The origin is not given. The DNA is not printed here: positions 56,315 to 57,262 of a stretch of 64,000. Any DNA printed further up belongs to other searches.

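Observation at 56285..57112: Host-like ClpP preceded by 55 bp tandem repeats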

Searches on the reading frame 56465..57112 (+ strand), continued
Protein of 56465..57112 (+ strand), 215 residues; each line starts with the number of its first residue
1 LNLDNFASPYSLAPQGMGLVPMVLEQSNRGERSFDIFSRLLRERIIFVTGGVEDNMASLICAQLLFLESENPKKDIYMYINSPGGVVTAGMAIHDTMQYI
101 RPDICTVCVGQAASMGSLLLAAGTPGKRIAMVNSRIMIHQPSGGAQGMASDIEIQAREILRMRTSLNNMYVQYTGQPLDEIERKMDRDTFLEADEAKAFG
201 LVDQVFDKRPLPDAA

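Call 22: find_encoding_contigs(protein=P0009, flank=10000, max_places=4)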
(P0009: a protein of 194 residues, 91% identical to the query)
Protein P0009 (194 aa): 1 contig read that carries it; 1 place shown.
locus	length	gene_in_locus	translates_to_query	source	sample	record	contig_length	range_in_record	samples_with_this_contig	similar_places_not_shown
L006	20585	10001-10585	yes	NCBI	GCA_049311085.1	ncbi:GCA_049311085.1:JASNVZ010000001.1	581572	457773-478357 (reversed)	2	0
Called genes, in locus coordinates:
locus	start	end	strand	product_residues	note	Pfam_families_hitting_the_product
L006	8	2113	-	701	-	PF03412:Peptidase_C39, PF00664:ABC_membrane, PF00005:ABC_tran, PF02463:SMC_N (faint)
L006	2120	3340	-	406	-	PF25919:BSH_CusB (faint), PF26002:Beta-barrel_AprE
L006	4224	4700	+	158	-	PF05443:ROS_MUCR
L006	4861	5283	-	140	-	-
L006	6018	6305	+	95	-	-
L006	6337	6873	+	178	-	PF08808:RES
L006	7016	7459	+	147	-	-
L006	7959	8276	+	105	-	-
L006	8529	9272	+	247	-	-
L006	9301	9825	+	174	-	-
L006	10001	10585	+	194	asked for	PF00574:CLP_protease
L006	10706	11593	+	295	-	PF03747:ADP_ribosyl_GH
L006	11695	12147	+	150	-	-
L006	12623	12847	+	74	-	-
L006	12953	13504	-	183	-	-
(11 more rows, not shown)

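Call 27: find_encoding_contigs(protein=P0018, flank=5000, max_places=2)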
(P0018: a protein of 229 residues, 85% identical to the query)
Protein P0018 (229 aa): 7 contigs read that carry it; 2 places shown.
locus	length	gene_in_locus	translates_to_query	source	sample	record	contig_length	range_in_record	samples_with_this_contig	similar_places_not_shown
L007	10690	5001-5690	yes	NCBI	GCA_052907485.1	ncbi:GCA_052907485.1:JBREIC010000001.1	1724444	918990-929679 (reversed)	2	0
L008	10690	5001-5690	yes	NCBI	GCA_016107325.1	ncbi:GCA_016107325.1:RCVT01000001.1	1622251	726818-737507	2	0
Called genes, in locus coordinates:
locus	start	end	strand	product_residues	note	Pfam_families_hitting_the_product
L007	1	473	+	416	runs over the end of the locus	PF01435:Peptidase_M48, PF13371:TPR_9 (weak), PF13432:TPR_16 (faint)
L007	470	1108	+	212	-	-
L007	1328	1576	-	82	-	-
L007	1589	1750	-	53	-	-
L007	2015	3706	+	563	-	PF05697:Trigger_N, PF00254:FKBP_C, PF05698:Trigger_C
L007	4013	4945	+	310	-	PF00535:Glycos_transf_2, PF13641:Glyco_tranf_2_3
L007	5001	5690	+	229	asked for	PF00574:CLP_protease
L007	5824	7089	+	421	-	PF06689:zf-C4_ClpX, PF01078:Mg_chelatase (faint), PF05496:RuvB_N (weak), PF00004:AAA, PF07724:AAA_2, PF07728:AAA_5 (weak), PF13401:AAA_22 (faint), PF10431:ClpB_D2-small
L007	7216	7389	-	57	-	-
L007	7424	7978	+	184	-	-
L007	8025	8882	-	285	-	PF05067:Mn_catalase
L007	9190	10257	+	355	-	PF01699:Na_Ca_ex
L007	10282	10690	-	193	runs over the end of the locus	PF04140:ICMT, PF04191:PEMT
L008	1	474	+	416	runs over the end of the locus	PF01435:Peptidase_M48, PF13371:TPR_9 (weak)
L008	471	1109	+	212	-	-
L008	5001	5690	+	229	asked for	PF00574:CLP_protease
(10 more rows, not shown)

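Call 28: find_encoding_contigs(protein=P0013, flank=5000, max_places=2)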
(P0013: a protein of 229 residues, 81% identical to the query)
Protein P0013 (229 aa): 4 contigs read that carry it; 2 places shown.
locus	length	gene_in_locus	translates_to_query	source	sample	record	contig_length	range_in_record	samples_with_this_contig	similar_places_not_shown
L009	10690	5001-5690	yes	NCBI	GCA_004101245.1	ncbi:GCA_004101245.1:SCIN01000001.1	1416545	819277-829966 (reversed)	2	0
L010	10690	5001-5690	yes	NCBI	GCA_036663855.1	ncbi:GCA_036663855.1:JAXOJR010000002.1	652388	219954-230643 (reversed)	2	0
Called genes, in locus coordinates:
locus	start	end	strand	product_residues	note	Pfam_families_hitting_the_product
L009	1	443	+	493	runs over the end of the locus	PF02934:GatB_N, PF02637:GatB_Yqey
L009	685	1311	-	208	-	PF13650:Asp_protease_2, PF13975:gag-asp_proteas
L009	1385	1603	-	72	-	-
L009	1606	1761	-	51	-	-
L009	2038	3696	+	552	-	PF05697:Trigger_N, PF00254:FKBP_C, PF05698:Trigger_C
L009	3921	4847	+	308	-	PF00535:Glycos_transf_2, PF13641:Glyco_tranf_2_3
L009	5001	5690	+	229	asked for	PF00574:CLP_protease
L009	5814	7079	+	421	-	PF06689:zf-C4_ClpX, PF01078:Mg_chelatase (faint), PF05496:RuvB_N (weak), PF00004:AAA, PF07724:AAA_2, PF07728:AAA_5 (weak), PF13401:AAA_22 (faint), PF10431:ClpB_D2-small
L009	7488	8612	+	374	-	PF01699:Na_Ca_ex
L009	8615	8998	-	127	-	PF00034:Cytochrom_C (weak)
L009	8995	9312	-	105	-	-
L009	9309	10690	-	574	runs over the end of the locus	PF01433:Peptidase_M1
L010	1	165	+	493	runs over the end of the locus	PF02934:GatB_N, PF02637:GatB_Yqey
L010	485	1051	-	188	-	PF13650:Asp_protease_2, PF13975:gag-asp_proteas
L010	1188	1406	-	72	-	-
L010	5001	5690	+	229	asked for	PF00574:CLP_protease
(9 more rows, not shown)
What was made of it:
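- On Canonical clpP-clpX operon: Host loci have tig-GT2-clpP-clpX (calls 27-28).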

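Call 34: find_related_loci(query=window:56465-57112:+, collection=viral_contigs, flank=6000)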
Query window:56465-57112:+ (215 aa) in viral_contigs; peptide patterns used: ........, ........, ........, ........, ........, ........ (x = any residue, [..] = any of these).
4 stretches matched a pattern; 1 encode a relative of the query (tblastn E <= 1e-3); 1 distinct loci.
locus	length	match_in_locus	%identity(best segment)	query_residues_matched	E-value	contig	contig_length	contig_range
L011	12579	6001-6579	59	19-209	9e-76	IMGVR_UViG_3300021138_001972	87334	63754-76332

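Call 60: get_annotated_region(hit=H25, flank=3000)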
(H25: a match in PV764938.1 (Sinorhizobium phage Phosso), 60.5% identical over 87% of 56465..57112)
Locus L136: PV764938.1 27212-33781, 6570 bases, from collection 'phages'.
description: Sinorhizobium phage Phosso, complete genome.
organism: Sinorhizobium phage Phosso (NCBI taxid 3435197)
taxonomy: Viruses
host: Sinohrizobium meliloti NRRL L-50; source: soil; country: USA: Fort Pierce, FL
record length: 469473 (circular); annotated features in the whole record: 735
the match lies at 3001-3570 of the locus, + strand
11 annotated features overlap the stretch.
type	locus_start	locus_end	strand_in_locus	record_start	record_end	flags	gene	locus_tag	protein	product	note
CDS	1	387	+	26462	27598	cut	-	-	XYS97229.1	ornithine/lysine decarboxylase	69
CDS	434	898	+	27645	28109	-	-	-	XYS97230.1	hypothetical protein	70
CDS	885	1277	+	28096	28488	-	-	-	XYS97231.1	hypothetical protein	71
CDS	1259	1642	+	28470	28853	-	-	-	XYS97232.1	hypothetical protein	72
CDS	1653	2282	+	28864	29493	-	-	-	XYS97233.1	hypothetical protein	73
CDS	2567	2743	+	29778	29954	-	-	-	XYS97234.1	hypothetical protein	74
CDS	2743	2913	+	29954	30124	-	-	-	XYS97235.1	hypothetical protein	75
CDS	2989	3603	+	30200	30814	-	-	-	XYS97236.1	ATP-dependent Clp protease proteolytic subunit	76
CDS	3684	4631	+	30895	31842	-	-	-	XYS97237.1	hypothetical protein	77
CDS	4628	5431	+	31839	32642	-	-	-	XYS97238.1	NAD kinase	78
CDS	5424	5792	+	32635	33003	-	-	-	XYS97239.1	hypothetical protein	79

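Call 61: get_annotated_region(hit=H27, flank=3000)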
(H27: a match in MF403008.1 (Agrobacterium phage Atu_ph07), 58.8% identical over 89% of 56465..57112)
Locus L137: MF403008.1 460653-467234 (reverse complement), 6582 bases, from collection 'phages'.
description: Agrobacterium phage Atu_ph07, complete genome.
organism: Agrobacterium phage Atu_ph07 (NCBI taxid 2024264)
taxonomy: Viruses; Duplodnaviria; Heunggongvirae; Uroviricota; Caudoviricetes; Polybotosvirus; Polybotosvirus Atuph07
host: Agrobacterium tumefaciens C58; source: -; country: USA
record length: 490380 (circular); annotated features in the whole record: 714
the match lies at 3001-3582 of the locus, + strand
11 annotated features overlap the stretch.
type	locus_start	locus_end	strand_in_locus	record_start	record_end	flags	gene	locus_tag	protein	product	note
CDS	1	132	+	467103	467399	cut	-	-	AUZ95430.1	hypothetical protein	-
CDS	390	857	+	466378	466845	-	-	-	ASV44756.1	peptidyl-tRNA hydrolase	peptidyl-tRNA hydrolase, archaeal type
CDS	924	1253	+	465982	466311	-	-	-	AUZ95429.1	hypothetical protein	-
CDS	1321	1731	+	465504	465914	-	-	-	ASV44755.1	hypothetical protein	-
CDS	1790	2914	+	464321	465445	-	-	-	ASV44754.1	hypothetical protein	-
CDS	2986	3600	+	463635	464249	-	-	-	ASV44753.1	ATP-dependent Clp protease proteolytic subunit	-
CDS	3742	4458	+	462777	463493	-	-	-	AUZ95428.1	hypothetical protein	-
CDS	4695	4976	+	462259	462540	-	-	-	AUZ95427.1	hypothetical protein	-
CDS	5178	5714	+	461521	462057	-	-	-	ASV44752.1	hypothetical protein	Uncharacterized protein COG3236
CDS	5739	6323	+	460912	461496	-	-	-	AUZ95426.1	hypothetical protein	-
CDS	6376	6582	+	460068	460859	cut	-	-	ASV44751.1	polymerase epsilon subunit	-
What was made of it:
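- Closest known: ClpP genes of jumbo phages. Different: The repeated leader was not seen in the 87- and 75-nt spacers upstream of the Atu_ph07 and Phosso clpP genes (loci L136, L137; calls 60-61).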

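Call 72: find_encoding_contigs(protein=P0007, flank=6000, max_places=3)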
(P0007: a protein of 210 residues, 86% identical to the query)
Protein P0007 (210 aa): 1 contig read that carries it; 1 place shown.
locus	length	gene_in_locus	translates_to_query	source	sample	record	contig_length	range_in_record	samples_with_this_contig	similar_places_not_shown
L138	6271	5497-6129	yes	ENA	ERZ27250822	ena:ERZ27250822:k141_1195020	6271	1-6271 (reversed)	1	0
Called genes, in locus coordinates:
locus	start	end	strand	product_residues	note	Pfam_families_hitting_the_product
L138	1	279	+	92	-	?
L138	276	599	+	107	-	-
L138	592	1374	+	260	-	-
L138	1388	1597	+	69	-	-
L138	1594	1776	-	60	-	-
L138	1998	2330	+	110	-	-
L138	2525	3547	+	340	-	PF01545:Cation_efflux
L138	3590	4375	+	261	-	-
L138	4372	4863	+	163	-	-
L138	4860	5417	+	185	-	-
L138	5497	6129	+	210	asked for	PF00574:CLP_protease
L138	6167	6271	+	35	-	?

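Call 73: find_encoding_contigs(protein=P0008, flank=6000, max_places=3)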
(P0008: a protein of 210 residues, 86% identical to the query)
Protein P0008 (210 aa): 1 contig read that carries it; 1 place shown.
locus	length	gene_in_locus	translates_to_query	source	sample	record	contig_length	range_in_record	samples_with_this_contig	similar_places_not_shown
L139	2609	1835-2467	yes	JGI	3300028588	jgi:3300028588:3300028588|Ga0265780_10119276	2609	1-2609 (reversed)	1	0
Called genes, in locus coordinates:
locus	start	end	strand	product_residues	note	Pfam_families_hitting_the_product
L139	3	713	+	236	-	?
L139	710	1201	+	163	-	-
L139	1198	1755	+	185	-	-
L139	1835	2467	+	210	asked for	PF00574:CLP_protease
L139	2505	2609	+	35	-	?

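Call 78: search_dna_similar(query=window:56465-57112:+, collection=plasmids, mode=protein, max_rows=12)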
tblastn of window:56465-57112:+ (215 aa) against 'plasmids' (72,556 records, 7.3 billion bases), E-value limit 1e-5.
Records with a match: 261; places in all: 299; records where one place covers at least 80% of the query: 200.
Best place of each record, by identity: 60-80% 36; <60% 225.
By first word of the organism name: Bacillus 62; Klebsiella 34; Rhizobium 16; Azospirillum 12; Escherichia 11; Priestia 6; Vibrio 6; Clostridium 6; Sinorhizobium 4; Acinetobacter 4; and 60 more.
By predicted mobility (MOB-suite, as given by PLSDB): non-mobilizable 211; conjugative 30; mobilizable 20.
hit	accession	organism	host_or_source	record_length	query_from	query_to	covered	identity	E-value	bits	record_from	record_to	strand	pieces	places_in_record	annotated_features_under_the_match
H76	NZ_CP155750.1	Sphingomonas parapaucimobilis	Chinese cabbage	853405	5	212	97%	79.3%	1e-101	328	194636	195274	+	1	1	clpP: ATP-dependent Clp endopeptidase proteolytic subunit ClpP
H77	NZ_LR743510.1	Methylobacterium bullatum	-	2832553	18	215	92%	66.2%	5e-74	249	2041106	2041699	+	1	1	none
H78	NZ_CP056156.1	Enterobacter hormaechei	culture,Wastewater influent sample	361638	4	209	96%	63.6%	6e-78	261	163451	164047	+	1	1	clpP: ATP-dependent Clp endopeptidase proteolytic subunit ClpP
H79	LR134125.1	Klebsiella aerogenes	not available: to be reported later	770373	4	209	96%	62.6%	1e-76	257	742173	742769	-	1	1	clpP: ATP-dependent Clp protease proteolytic subunit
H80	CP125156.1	Klebsiella pneumoniae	-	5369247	4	209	96%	62.6%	4e-76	256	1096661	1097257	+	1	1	clpP: ATP-dependent Clp endopeptidase proteolytic subunit ClpP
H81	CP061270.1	Escherichia coli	Sheep,cell culture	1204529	4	209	96%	62.6%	1e-75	254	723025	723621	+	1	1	clpP: ATP-dependent Clp endopeptidase proteolytic subunit ClpP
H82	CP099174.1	Escherichia coli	culture,Pooled soil sample collected ...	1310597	4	209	96%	62.6%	1e-75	254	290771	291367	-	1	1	clpP: ATP-dependent Clp endopeptidase proteolytic subunit ClpP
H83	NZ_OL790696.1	Escherichia coli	-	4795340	4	209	96%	62.6%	1e-75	254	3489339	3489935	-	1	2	none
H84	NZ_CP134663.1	Escherichia coli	Larus michahellis,bacteria,cloaca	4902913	4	209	96%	62.6%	1e-75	254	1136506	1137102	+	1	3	none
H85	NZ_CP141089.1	Escherichia coli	Homo sapiens,Infected Human Urine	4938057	4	209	96%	62.6%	1e-75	254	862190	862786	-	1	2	none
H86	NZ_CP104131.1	Sinorhizobium sp. K101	Phaseolus vulgaris,cell ...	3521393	16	209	90%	66.0%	3e-75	253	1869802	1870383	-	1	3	none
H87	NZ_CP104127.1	Sinorhizobium sp. M103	Phaseolus vulgaris,cell ...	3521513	16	209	90%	66.0%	3e-75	253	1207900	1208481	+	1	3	none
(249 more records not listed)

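Call 98: search_solved_structures(query=window:56465-57112:+, max_evalue=1e-40, show_alignments=2)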
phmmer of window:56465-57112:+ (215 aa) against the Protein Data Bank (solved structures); distinct sequences matched with E-value up to 1e-40: 96 (the best 60 are shown).
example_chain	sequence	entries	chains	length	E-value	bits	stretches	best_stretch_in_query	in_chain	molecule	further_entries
7dfu_A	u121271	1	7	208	1.1e-84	286.3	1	11-210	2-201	ATP-dependent Clp protease proteolytic subunit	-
8r05_A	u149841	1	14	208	7.1e-84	283.7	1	14-209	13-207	ATP-dependent Clp protease proteolytic subunit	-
3mt6_R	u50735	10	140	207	1.9e-83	282.3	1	13-208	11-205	ATP-dependent Clp protease proteolytic subunit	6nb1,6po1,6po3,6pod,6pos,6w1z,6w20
7dft_A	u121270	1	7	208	2.1e-83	282.2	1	11-210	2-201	ATP-dependent Clp protease proteolytic subunit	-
7uiv_H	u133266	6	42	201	2.2e-82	278.8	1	19-209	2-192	ATP-dependent Clp protease proteolytic subunit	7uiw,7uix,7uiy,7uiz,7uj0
1tyf_A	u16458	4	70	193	2.4e-82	278.7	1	19-208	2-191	CLP PEPTIDASE | ATP-dependent Clp protease proteolytic subunit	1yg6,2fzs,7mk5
6uqe_G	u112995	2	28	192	2.8e-82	278.5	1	19-207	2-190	ATP-dependent Clp protease proteolytic subunit | ATP-dependent Clp endopeptidase proteolytic subunit ClpP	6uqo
6ppe_A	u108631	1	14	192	4.1e-82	277.9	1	19-208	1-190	ATP-dependent Clp protease proteolytic subunit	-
6wr2_h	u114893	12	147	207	4.6e-82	277.8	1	19-209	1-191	ATP-dependent Clp protease proteolytic subunit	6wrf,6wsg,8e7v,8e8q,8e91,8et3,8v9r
1yg8_A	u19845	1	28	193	7.8e-82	277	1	19-208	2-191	ATP-dependent Clp protease proteolytic subunit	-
3hln_A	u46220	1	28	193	8.7e-82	276.9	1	19-208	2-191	ATP-dependent Clp protease proteolytic subunit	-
9vhc_A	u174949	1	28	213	7.4e-81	273.8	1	16-212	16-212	ATP-dependent Clp protease proteolytic subunit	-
9ndj_H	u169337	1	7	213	8e-80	270.4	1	17-211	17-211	ATP-dependent Clp protease proteolytic subunit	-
7m1m_A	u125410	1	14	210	1.5e-79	269.6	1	18-211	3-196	ATP-dependent Clp protease proteolytic subunit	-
6mx2_A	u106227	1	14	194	7.5e-79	267.3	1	17-210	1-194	ATP-dependent Clp protease proteolytic subunit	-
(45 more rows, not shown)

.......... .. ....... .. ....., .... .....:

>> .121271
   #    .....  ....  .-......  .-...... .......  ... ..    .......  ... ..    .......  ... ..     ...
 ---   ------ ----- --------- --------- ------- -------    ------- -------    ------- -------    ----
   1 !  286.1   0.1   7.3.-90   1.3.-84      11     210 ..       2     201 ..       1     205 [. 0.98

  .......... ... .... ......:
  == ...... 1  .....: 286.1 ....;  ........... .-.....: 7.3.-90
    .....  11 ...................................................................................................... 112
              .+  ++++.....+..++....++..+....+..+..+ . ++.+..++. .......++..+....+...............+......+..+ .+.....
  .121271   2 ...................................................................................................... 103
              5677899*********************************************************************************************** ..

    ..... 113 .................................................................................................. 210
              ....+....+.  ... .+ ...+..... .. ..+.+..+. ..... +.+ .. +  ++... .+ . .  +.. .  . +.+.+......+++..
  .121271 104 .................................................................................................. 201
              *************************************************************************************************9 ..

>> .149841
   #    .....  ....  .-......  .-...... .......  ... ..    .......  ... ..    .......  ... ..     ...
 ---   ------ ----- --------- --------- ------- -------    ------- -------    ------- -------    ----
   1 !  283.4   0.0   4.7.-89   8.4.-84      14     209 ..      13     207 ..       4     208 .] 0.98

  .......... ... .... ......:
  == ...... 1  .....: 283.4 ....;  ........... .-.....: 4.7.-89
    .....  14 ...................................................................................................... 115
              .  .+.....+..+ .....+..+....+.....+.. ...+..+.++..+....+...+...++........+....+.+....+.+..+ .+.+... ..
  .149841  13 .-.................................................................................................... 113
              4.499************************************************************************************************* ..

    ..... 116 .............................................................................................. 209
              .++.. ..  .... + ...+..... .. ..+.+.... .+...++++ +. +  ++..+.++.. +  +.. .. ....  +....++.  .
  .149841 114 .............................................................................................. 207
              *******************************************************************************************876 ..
